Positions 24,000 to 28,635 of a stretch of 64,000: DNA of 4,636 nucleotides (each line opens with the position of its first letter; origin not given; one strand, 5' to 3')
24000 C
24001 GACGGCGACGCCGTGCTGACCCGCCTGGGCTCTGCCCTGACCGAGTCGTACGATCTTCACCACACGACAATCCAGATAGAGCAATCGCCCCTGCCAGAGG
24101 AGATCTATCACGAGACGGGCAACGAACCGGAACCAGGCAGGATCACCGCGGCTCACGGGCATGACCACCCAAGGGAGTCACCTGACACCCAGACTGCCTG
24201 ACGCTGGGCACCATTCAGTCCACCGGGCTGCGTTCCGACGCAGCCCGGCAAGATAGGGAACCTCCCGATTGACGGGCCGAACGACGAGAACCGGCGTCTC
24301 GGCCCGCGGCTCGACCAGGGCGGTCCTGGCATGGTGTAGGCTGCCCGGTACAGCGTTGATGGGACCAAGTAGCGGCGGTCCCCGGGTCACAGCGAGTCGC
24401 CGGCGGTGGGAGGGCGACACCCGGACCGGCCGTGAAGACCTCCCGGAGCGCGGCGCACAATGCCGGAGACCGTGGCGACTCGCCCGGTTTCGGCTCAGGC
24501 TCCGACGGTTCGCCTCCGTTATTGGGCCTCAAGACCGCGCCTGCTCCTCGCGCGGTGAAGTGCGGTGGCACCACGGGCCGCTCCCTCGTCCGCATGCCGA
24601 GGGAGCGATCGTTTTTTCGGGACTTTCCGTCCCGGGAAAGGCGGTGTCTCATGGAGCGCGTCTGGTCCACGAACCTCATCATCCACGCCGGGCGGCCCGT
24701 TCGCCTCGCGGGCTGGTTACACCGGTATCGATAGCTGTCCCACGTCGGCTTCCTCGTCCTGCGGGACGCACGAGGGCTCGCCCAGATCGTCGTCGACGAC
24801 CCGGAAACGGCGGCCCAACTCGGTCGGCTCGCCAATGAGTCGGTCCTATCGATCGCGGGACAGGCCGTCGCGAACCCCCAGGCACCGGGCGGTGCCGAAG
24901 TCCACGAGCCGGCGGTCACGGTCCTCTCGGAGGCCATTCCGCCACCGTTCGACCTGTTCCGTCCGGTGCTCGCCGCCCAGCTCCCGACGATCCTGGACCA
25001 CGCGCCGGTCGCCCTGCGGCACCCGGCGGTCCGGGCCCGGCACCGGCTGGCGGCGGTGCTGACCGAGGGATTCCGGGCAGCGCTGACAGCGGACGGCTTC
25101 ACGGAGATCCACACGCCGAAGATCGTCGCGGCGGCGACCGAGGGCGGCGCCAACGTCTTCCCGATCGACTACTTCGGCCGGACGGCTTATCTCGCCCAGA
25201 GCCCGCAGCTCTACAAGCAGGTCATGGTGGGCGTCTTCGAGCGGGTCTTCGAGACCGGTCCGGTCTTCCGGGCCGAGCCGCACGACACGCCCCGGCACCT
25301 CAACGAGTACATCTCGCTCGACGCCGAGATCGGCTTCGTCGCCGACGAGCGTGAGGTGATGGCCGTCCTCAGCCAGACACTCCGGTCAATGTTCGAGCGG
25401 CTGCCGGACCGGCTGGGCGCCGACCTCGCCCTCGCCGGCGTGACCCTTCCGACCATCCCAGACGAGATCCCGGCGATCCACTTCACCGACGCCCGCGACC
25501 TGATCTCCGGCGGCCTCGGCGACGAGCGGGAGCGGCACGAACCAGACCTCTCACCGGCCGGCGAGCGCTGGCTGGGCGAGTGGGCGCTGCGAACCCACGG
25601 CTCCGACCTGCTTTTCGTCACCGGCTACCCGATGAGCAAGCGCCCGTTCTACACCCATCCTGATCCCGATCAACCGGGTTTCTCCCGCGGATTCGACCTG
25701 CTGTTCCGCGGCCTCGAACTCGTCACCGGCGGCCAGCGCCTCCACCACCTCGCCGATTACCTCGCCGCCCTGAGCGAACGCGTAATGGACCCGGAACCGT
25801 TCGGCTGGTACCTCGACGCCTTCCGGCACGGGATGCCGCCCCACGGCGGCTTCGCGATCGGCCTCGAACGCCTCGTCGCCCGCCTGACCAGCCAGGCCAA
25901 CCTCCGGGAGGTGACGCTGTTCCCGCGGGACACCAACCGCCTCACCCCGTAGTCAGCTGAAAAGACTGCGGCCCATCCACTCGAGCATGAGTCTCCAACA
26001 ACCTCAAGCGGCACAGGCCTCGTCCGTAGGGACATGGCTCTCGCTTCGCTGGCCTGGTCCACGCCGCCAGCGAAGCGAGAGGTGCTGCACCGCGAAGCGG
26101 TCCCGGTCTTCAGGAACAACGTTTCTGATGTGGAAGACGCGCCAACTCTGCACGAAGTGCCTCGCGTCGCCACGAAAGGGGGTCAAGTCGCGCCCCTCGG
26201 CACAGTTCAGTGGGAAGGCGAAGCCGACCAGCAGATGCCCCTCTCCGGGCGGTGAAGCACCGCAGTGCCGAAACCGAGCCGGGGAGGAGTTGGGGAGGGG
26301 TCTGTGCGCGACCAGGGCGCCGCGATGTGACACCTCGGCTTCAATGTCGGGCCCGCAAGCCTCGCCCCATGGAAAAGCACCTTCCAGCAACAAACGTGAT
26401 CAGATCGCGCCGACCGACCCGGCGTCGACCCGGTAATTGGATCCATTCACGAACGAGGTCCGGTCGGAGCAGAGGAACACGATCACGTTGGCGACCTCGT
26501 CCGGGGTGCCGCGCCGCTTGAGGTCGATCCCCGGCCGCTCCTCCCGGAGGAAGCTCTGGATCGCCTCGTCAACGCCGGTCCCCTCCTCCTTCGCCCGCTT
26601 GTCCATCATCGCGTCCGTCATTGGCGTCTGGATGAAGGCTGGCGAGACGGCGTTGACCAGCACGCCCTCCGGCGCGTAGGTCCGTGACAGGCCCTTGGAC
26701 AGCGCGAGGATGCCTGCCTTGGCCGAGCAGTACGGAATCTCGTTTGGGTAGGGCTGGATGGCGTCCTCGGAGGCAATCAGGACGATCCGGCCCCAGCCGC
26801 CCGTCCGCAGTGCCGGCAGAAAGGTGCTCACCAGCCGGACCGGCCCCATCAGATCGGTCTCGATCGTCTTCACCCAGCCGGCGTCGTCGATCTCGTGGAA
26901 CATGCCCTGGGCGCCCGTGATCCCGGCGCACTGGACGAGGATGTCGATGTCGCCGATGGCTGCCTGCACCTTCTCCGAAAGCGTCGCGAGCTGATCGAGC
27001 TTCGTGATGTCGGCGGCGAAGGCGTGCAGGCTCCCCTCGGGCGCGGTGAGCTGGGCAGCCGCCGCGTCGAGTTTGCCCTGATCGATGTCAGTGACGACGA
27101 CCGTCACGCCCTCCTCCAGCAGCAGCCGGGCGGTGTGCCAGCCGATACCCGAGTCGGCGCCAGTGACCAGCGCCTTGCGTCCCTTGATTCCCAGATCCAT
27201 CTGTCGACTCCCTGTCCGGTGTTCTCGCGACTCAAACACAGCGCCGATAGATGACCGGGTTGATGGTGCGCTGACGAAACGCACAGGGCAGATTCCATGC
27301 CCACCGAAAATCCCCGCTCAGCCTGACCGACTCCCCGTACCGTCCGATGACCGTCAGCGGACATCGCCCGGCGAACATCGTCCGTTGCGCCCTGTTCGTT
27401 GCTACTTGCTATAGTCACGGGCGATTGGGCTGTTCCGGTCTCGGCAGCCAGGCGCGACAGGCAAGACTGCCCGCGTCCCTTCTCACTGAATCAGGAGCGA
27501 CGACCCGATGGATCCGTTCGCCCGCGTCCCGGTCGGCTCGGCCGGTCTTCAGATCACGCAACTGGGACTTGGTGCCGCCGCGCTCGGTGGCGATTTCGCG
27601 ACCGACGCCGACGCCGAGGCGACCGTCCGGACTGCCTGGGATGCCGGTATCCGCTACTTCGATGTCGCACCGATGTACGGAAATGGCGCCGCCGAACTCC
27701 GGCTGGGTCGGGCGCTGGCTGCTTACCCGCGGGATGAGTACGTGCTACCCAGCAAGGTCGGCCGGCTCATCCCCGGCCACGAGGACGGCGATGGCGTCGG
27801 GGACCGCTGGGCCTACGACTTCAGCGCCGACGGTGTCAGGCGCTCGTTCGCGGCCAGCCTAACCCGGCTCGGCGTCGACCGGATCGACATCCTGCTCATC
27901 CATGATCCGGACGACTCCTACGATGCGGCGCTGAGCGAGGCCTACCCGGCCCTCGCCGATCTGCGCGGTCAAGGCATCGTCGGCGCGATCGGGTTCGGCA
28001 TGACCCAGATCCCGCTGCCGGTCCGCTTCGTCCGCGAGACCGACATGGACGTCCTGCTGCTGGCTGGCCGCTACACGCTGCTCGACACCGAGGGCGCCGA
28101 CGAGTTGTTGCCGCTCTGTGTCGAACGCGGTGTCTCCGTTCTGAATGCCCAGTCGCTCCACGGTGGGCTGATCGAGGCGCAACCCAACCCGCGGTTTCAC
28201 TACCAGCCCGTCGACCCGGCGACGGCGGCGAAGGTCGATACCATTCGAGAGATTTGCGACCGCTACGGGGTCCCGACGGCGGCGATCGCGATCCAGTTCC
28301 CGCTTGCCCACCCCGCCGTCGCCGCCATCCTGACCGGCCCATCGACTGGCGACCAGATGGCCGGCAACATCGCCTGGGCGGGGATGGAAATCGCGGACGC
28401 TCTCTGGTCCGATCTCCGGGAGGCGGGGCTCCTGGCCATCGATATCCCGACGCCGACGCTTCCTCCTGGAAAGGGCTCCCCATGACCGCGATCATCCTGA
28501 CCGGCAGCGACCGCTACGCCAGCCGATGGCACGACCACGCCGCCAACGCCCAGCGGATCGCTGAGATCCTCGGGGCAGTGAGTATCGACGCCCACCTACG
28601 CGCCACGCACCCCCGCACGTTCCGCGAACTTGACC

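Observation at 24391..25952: T-box leader in front of a type-2 aspS gene that carries an in-frame amber codon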

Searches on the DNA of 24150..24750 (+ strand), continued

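Call 35: search_with_rna_model(model_id=R1, sources=[window, L001, L002, L003, L004, L005, L006, L007, L008, L009, L010, L011, L012, L013, L014, L015, L016, L017, L018, L019, L020, L021, L022, L023, L024, L025, L026, L027, L028, L029, L030, L031, L032, L033, L034, L035, L036, L037, L038, L039, L040, L041, L042, L043, L044, L045, L046, L047, L048, L049, L050, L051, L052, L053, L054, L055, L056, L057, L058, L059, L060, L061, L062, L063, L064, L065, L066, L067, L068, L069, L070, L071, L072, L073, L074, L075, L076, L077, L078, L079, L080, L081, L082], max_evalue=0.0001, make_alignment=true)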
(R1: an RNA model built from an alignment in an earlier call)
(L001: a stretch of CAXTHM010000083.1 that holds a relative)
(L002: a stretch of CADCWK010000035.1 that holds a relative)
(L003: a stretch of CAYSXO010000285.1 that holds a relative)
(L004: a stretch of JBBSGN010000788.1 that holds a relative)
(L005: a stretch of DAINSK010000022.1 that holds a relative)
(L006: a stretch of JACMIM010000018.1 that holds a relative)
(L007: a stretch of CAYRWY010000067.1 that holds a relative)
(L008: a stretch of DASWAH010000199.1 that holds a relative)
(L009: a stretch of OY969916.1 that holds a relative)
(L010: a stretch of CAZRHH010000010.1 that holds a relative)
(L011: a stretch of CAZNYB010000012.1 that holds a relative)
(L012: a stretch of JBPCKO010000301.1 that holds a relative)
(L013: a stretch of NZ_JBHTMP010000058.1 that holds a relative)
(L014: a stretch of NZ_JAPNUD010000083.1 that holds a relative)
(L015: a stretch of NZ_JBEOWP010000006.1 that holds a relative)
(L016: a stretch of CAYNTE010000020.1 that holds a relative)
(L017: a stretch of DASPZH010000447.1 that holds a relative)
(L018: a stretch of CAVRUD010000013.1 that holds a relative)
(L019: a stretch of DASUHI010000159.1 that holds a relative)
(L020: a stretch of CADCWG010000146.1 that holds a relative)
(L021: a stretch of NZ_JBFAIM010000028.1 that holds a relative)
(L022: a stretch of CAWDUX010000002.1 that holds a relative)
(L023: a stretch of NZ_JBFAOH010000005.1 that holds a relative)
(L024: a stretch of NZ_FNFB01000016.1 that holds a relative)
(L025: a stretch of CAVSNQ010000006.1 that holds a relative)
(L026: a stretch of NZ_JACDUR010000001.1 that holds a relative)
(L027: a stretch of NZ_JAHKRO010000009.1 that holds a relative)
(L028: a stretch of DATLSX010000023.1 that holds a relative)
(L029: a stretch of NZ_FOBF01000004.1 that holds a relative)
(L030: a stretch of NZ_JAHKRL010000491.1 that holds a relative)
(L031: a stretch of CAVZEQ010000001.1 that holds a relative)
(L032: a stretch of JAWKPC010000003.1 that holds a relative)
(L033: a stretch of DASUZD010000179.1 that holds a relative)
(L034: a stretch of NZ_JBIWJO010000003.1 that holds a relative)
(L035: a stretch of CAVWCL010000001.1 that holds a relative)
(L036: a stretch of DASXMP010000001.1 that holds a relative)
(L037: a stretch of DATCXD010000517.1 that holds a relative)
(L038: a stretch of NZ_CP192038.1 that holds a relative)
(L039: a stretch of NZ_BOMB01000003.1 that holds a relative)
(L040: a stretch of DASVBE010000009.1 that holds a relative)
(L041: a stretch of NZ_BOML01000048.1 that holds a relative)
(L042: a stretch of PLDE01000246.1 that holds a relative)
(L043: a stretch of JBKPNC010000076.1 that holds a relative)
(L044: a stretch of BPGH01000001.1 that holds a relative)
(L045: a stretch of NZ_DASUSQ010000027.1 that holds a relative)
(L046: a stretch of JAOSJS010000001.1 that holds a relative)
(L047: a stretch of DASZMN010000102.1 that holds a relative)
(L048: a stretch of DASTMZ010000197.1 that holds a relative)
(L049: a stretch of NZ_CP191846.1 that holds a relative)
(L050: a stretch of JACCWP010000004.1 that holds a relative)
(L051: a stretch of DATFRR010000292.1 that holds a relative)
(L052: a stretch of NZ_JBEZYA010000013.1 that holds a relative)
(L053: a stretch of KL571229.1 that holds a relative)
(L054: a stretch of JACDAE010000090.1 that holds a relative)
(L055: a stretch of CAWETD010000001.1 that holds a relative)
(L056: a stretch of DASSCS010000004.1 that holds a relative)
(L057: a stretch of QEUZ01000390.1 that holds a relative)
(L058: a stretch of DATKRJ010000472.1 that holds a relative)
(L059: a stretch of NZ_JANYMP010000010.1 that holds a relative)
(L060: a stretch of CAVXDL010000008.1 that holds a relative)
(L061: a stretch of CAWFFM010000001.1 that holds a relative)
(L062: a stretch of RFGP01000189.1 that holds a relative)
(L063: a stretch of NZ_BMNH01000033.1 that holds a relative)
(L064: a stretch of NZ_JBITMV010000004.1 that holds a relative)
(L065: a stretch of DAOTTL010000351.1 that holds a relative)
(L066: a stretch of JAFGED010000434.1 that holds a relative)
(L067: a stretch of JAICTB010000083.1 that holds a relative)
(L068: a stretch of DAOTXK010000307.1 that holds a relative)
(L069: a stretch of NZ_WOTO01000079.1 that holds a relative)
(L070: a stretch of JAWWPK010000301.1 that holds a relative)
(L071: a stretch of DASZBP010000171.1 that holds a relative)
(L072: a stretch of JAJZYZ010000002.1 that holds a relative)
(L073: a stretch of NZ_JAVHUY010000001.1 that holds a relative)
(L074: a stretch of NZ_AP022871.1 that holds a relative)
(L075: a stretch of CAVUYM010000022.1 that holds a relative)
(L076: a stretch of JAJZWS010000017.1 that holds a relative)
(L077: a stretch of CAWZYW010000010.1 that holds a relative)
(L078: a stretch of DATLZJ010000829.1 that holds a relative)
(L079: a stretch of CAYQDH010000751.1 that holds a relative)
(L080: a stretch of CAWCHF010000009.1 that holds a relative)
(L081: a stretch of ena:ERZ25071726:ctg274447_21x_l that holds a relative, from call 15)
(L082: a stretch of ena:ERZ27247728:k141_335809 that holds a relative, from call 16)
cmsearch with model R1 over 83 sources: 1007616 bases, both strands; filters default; matches with E-value up to 0.0001: 64.
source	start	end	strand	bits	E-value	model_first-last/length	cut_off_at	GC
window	24347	24452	+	129.9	1.6e-33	1-106/106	no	0.73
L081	9697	9802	+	128.8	3.3e-33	1-106/106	no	0.74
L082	9697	9802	+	127.9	5.9e-33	1-106/106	no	0.68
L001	5695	5800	+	127.2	9.4e-33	1-106/106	no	0.71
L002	5690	5795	+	118.2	3.6e-30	1-106/106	no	0.71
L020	5550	5654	+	76.9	2.2e-18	1-106/106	no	0.78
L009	5599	5702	+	76.3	3.2e-18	1-106/106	no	0.65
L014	5747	5852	+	75.8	4.7e-18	1-106/106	no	0.73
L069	5715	5823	+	72.5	3.9e-17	1-106/106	no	0.7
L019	60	167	+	70.6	1.4e-16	1-106/106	no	0.68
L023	5747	5853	+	69.3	3.2e-16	1-106/106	no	0.75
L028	5685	5792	+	66.6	1.9e-15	1-106/106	no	0.68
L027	5749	5856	+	64.8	6.3e-15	1-106/106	no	0.74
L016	5686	5791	+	64.1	1e-14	1-106/106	no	0.65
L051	5685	5794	+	64.1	1e-14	1-106/106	no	0.74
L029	5747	5856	+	63.7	1.3e-14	1-106/106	no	0.7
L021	5384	5494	+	62.9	2.3e-14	1-106/106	no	0.69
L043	5742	5849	+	62.5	2.9e-14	1-106/106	no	0.71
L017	17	124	+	62.4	3.2e-14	1-106/106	no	0.7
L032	5688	5794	+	61.7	4.8e-14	1-106/106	no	0.61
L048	5686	5795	+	61.2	6.9e-14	1-106/106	no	0.74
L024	5746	5855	+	60.8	9.1e-14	1-106/106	no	0.7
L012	1097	1205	+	60.7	9.6e-14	1-106/106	no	0.72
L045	3753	3861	+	60.5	1.1e-13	1-106/106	no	0.75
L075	5686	5792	+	60.5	1.1e-13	1-106/106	no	0.61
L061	5691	5801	+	59.7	1.8e-13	1-106/106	no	0.67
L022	5692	5803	+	59.7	1.8e-13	1-106/106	no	0.68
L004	68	172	+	59.1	2.7e-13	1-106/106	no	0.57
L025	5714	5822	+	58.9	3e-13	1-106/106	no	0.7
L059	5719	5826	+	58.2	4.9e-13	1-106/106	no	0.74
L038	5777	5885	+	56.7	1.3e-12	1-106/106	no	0.69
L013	5722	5830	+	55.2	3.4e-12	1-106/106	no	0.7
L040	5705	5813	+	54.7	4.9e-12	1-106/106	no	0.72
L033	3467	3573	+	54.2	6.6e-12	1-106/106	no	0.74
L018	5551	5654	+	53.3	1.2e-11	1-106/106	no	0.68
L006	5572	5678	+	52.9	1.6e-11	1-106/106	no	0.67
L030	1973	2083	+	52.6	2e-11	1-106/106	no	0.7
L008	2060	2169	+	52.3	2.3e-11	1-106/106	no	0.74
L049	5780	5889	+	51.5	4.1e-11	1-106/106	no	0.74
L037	1086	1196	+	51.3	4.5e-11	1-106/106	no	0.72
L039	5667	5776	+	51.1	5.1e-11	1-106/106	no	0.73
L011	5727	5835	+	50.7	6.8e-11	1-106/106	no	0.48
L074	5703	5811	+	50.6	7.4e-11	1-106/106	no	0.73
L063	5750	5859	+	50.3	8.7e-11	1-106/106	no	0.75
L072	5725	5827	+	50.1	9.7e-11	1-106/106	no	0.61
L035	5720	5829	+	50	1.1e-10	1-106/106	no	0.69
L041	5781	5888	+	49.4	1.6e-10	1-106/106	no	0.69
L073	5787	5894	+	48.6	2.6e-10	1-106/106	no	0.73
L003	3661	3768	+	47.4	5.8e-10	1-106/106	no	0.73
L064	5697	5805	+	47.4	6e-10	1-106/106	no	0.74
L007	5713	5818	+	47.3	6.4e-10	1-106/106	no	0.61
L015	2858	2966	+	46.8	8.5e-10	1-106/106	no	0.7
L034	5668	5774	+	45.8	1.7e-09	1-106/106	no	0.76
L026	5784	5892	+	43.5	7.8e-09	1-106/106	no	0.74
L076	5787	5891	+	43.2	9.1e-09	1-106/106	no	0.62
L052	5784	5892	+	42.1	1.9e-08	1-106/106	no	0.68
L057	1110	1214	+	42.1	1.9e-08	1-106/106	no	0.7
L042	2593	2698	+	41.2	3.4e-08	1-106/106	no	0.65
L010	5691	5795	+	40.1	7e-08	1-106/106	no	0.67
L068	5630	5735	+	39.5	1.1e-07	1-106/106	no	0.6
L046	5571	5676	+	37.5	3.9e-07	1-106/106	no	0.68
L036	5648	5773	+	37.1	5e-07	1-106/106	no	0.72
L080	5673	5813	+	33.1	7.1e-06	1-106/106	no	0.68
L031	5669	5812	+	31.5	2.1e-05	1-106/106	no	0.67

Alignment A3: 64 matches aligned to the model, 199 columns, each read 5' to 3' on its own strand. Consensus structure (alignment columns), stored with it:
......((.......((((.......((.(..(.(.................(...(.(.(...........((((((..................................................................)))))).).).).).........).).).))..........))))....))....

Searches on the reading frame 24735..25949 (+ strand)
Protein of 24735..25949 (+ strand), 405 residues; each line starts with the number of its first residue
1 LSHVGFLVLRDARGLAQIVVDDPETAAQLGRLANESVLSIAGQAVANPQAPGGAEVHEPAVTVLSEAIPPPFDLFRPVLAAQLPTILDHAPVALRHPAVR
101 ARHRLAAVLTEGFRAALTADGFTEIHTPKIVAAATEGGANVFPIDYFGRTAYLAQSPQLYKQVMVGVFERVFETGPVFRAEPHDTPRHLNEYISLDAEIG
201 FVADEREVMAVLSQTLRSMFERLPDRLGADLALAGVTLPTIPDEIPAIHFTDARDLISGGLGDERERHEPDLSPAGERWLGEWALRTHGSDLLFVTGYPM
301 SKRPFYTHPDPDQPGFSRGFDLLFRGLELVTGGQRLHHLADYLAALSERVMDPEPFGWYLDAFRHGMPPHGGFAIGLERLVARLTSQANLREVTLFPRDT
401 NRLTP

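Call 13: find_homologous_proteins(query=window:24735-25949:+)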
Query seq(405 aa) (405 aa): 8000 proteins with E <= 0.001 among 8000 candidates; the best 120 are listed.
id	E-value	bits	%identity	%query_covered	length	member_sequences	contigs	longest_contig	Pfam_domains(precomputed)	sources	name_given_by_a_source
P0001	2.5e-259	878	96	100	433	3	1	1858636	PF01336.32,PF00152.26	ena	-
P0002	7.5e-245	830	91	100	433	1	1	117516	PF01336.32,PF00152.26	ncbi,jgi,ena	-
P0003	2.2e-244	829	90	100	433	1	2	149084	PF01336.32,PF00152.26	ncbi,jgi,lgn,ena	-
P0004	7.8e-243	824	90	100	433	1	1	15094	PF01336.32,PF00152.26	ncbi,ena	-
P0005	2.4e-236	802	87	100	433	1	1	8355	PF01336.32,PF00152.26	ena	-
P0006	5.4e-229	778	84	100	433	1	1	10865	PF01336.32,PF00152.26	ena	-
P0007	5.1e-228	775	84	100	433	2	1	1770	PF01336.32,PF00152.26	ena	-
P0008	1.1e-225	767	84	100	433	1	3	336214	PF01336.32,PF00152.26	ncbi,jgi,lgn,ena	jgi:nondiscriminating aspartyl-tRNA synthetase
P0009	7.2e-213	725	78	100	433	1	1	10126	PF01336.32,PF00152.26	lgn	-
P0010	1.4e-207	708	77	100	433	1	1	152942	PF01336.32,PF00152.26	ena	-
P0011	1.3e-196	671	73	100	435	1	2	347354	PF01336.32,PF00152.26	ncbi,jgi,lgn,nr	ncbi:MAG TPA: aspartate--tRNA(Asn) ligase [Thermomicrobiales bacterium]|jgi:nondiscriminating aspart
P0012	5.2e-196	669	72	100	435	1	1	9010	PF01336.32,PF00152.26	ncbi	-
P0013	1.3e-183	629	69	100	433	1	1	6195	PF01336.32,PF00152.26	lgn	-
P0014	4.7e-182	623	69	100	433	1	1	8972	PF01336.32,PF00152.26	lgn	-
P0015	4.0e-181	620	69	100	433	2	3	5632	PF01336.32,PF00152.26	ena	-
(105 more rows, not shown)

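Call 15: find_encoding_contigs(protein=P0001, flank=10000, max_places=4)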
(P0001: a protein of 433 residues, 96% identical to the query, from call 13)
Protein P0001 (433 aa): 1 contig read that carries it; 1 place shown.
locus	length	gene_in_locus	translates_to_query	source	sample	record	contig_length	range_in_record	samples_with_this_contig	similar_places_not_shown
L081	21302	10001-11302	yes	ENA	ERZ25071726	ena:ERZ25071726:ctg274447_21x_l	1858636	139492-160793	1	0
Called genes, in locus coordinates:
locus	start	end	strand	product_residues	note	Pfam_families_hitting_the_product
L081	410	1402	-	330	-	PF00551:Formyl_trans_N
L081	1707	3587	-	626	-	PF07676:PD40 (faint), PF26549:Tricorn_N, PF01738:DLH, PF02129:Peptidase_S15 (faint), PF20434:BD-FAE, PF12146:Hydrolase_4 (faint), PF00326:Peptidase_S9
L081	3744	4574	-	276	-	PF20582:UPF0758_N, PF04002:RadC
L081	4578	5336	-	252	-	PF01325:Fe_dep_repress, PF02742:Fe_dep_repr_C, PF04023:FeoA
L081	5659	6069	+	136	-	PF01022:HTH_5, PF12840:HTH_20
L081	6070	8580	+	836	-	PF00403:HMA, PF00122:E1-E2_ATPase, PF00702:Hydrolase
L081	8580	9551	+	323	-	PF01545:Cation_efflux, PF16916:ZT_dimer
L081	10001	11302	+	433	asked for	PF01336:tRNA_anti-codon, PF00152:tRNA-synt_2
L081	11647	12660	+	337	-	PF08240:ADH_N, PF00107:ADH_zinc_N, PF13602:ADH_zinc_N_2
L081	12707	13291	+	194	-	PF00440:TetR_N, PF17926:TetR_C_21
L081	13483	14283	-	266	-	PF00106:adh_short, PF08659:KR, PF23441:SDR (weak), PF13561:adh_short_C2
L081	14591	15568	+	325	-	PF00248:Aldo_ket_red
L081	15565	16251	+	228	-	PF06283:ThuA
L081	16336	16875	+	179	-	PF07883:Cupin_2 (faint)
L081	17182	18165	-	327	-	PF00296:Bac_luciferase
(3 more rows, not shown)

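Call 16: find_encoding_contigs(protein=P0002, flank=10000, max_places=3)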
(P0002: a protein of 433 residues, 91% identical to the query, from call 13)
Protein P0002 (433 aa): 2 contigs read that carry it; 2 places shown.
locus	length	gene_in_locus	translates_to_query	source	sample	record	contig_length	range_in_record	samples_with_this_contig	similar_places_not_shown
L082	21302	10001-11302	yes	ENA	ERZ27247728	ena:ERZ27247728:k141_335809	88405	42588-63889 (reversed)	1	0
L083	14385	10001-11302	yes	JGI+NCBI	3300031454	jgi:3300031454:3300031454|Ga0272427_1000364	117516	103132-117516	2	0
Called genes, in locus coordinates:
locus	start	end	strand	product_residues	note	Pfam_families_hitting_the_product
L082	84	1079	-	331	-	PF00551:Formyl_trans_N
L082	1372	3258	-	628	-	PF07676:PD40 (faint), PF26549:Tricorn_N, PF01738:DLH, PF02129:Peptidase_S15 (faint), PF20434:BD-FAE, PF12146:Hydrolase_4 (faint), PF00326:Peptidase_S9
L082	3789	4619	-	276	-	PF20582:UPF0758_N, PF04002:RadC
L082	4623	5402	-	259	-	PF01325:Fe_dep_repress, PF02742:Fe_dep_repr_C, PF04023:FeoA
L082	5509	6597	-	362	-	PF00950:ABC-3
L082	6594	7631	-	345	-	PF01032:FecCD (faint), PF00950:ABC-3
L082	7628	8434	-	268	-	PF00005:ABC_tran, PF02463:SMC_N (faint), PF13476:AAA_23 (weak), PF13304:AAA_21 (weak)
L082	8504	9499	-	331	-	PF01297:ZnuA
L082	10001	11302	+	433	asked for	PF01336:tRNA_anti-codon, PF00152:tRNA-synt_2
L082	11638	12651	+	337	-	PF08240:ADH_N, PF00107:ADH_zinc_N, PF13602:ADH_zinc_N_2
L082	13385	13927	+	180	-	PF00440:TetR_N, PF17926:TetR_C_21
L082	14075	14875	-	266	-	PF00106:adh_short, PF08659:KR (weak), PF23441:SDR, PF13561:adh_short_C2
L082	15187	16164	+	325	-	PF00248:Aldo_ket_red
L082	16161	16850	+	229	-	PF06283:ThuA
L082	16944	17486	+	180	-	PF07883:Cupin_2 (weak)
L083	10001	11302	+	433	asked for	PF01336:tRNA_anti-codon, PF00152:tRNA-synt_2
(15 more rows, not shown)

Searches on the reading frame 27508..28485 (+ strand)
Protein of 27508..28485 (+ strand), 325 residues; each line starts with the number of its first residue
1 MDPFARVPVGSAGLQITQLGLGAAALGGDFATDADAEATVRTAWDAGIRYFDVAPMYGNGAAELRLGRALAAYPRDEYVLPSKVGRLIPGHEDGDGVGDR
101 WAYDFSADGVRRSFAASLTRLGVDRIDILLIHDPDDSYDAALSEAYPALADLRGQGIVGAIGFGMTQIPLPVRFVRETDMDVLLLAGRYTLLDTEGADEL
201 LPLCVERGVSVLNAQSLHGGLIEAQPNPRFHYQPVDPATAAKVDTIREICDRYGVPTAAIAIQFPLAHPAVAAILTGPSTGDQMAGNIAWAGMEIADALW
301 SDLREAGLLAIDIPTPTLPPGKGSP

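Call 23: find_encoding_contigs(protein=window:27508-28485:+, flank=10000, max_places=4)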
Protein window:27508-28485:+ (325 aa): no gene with exactly this product is on record in the collection.
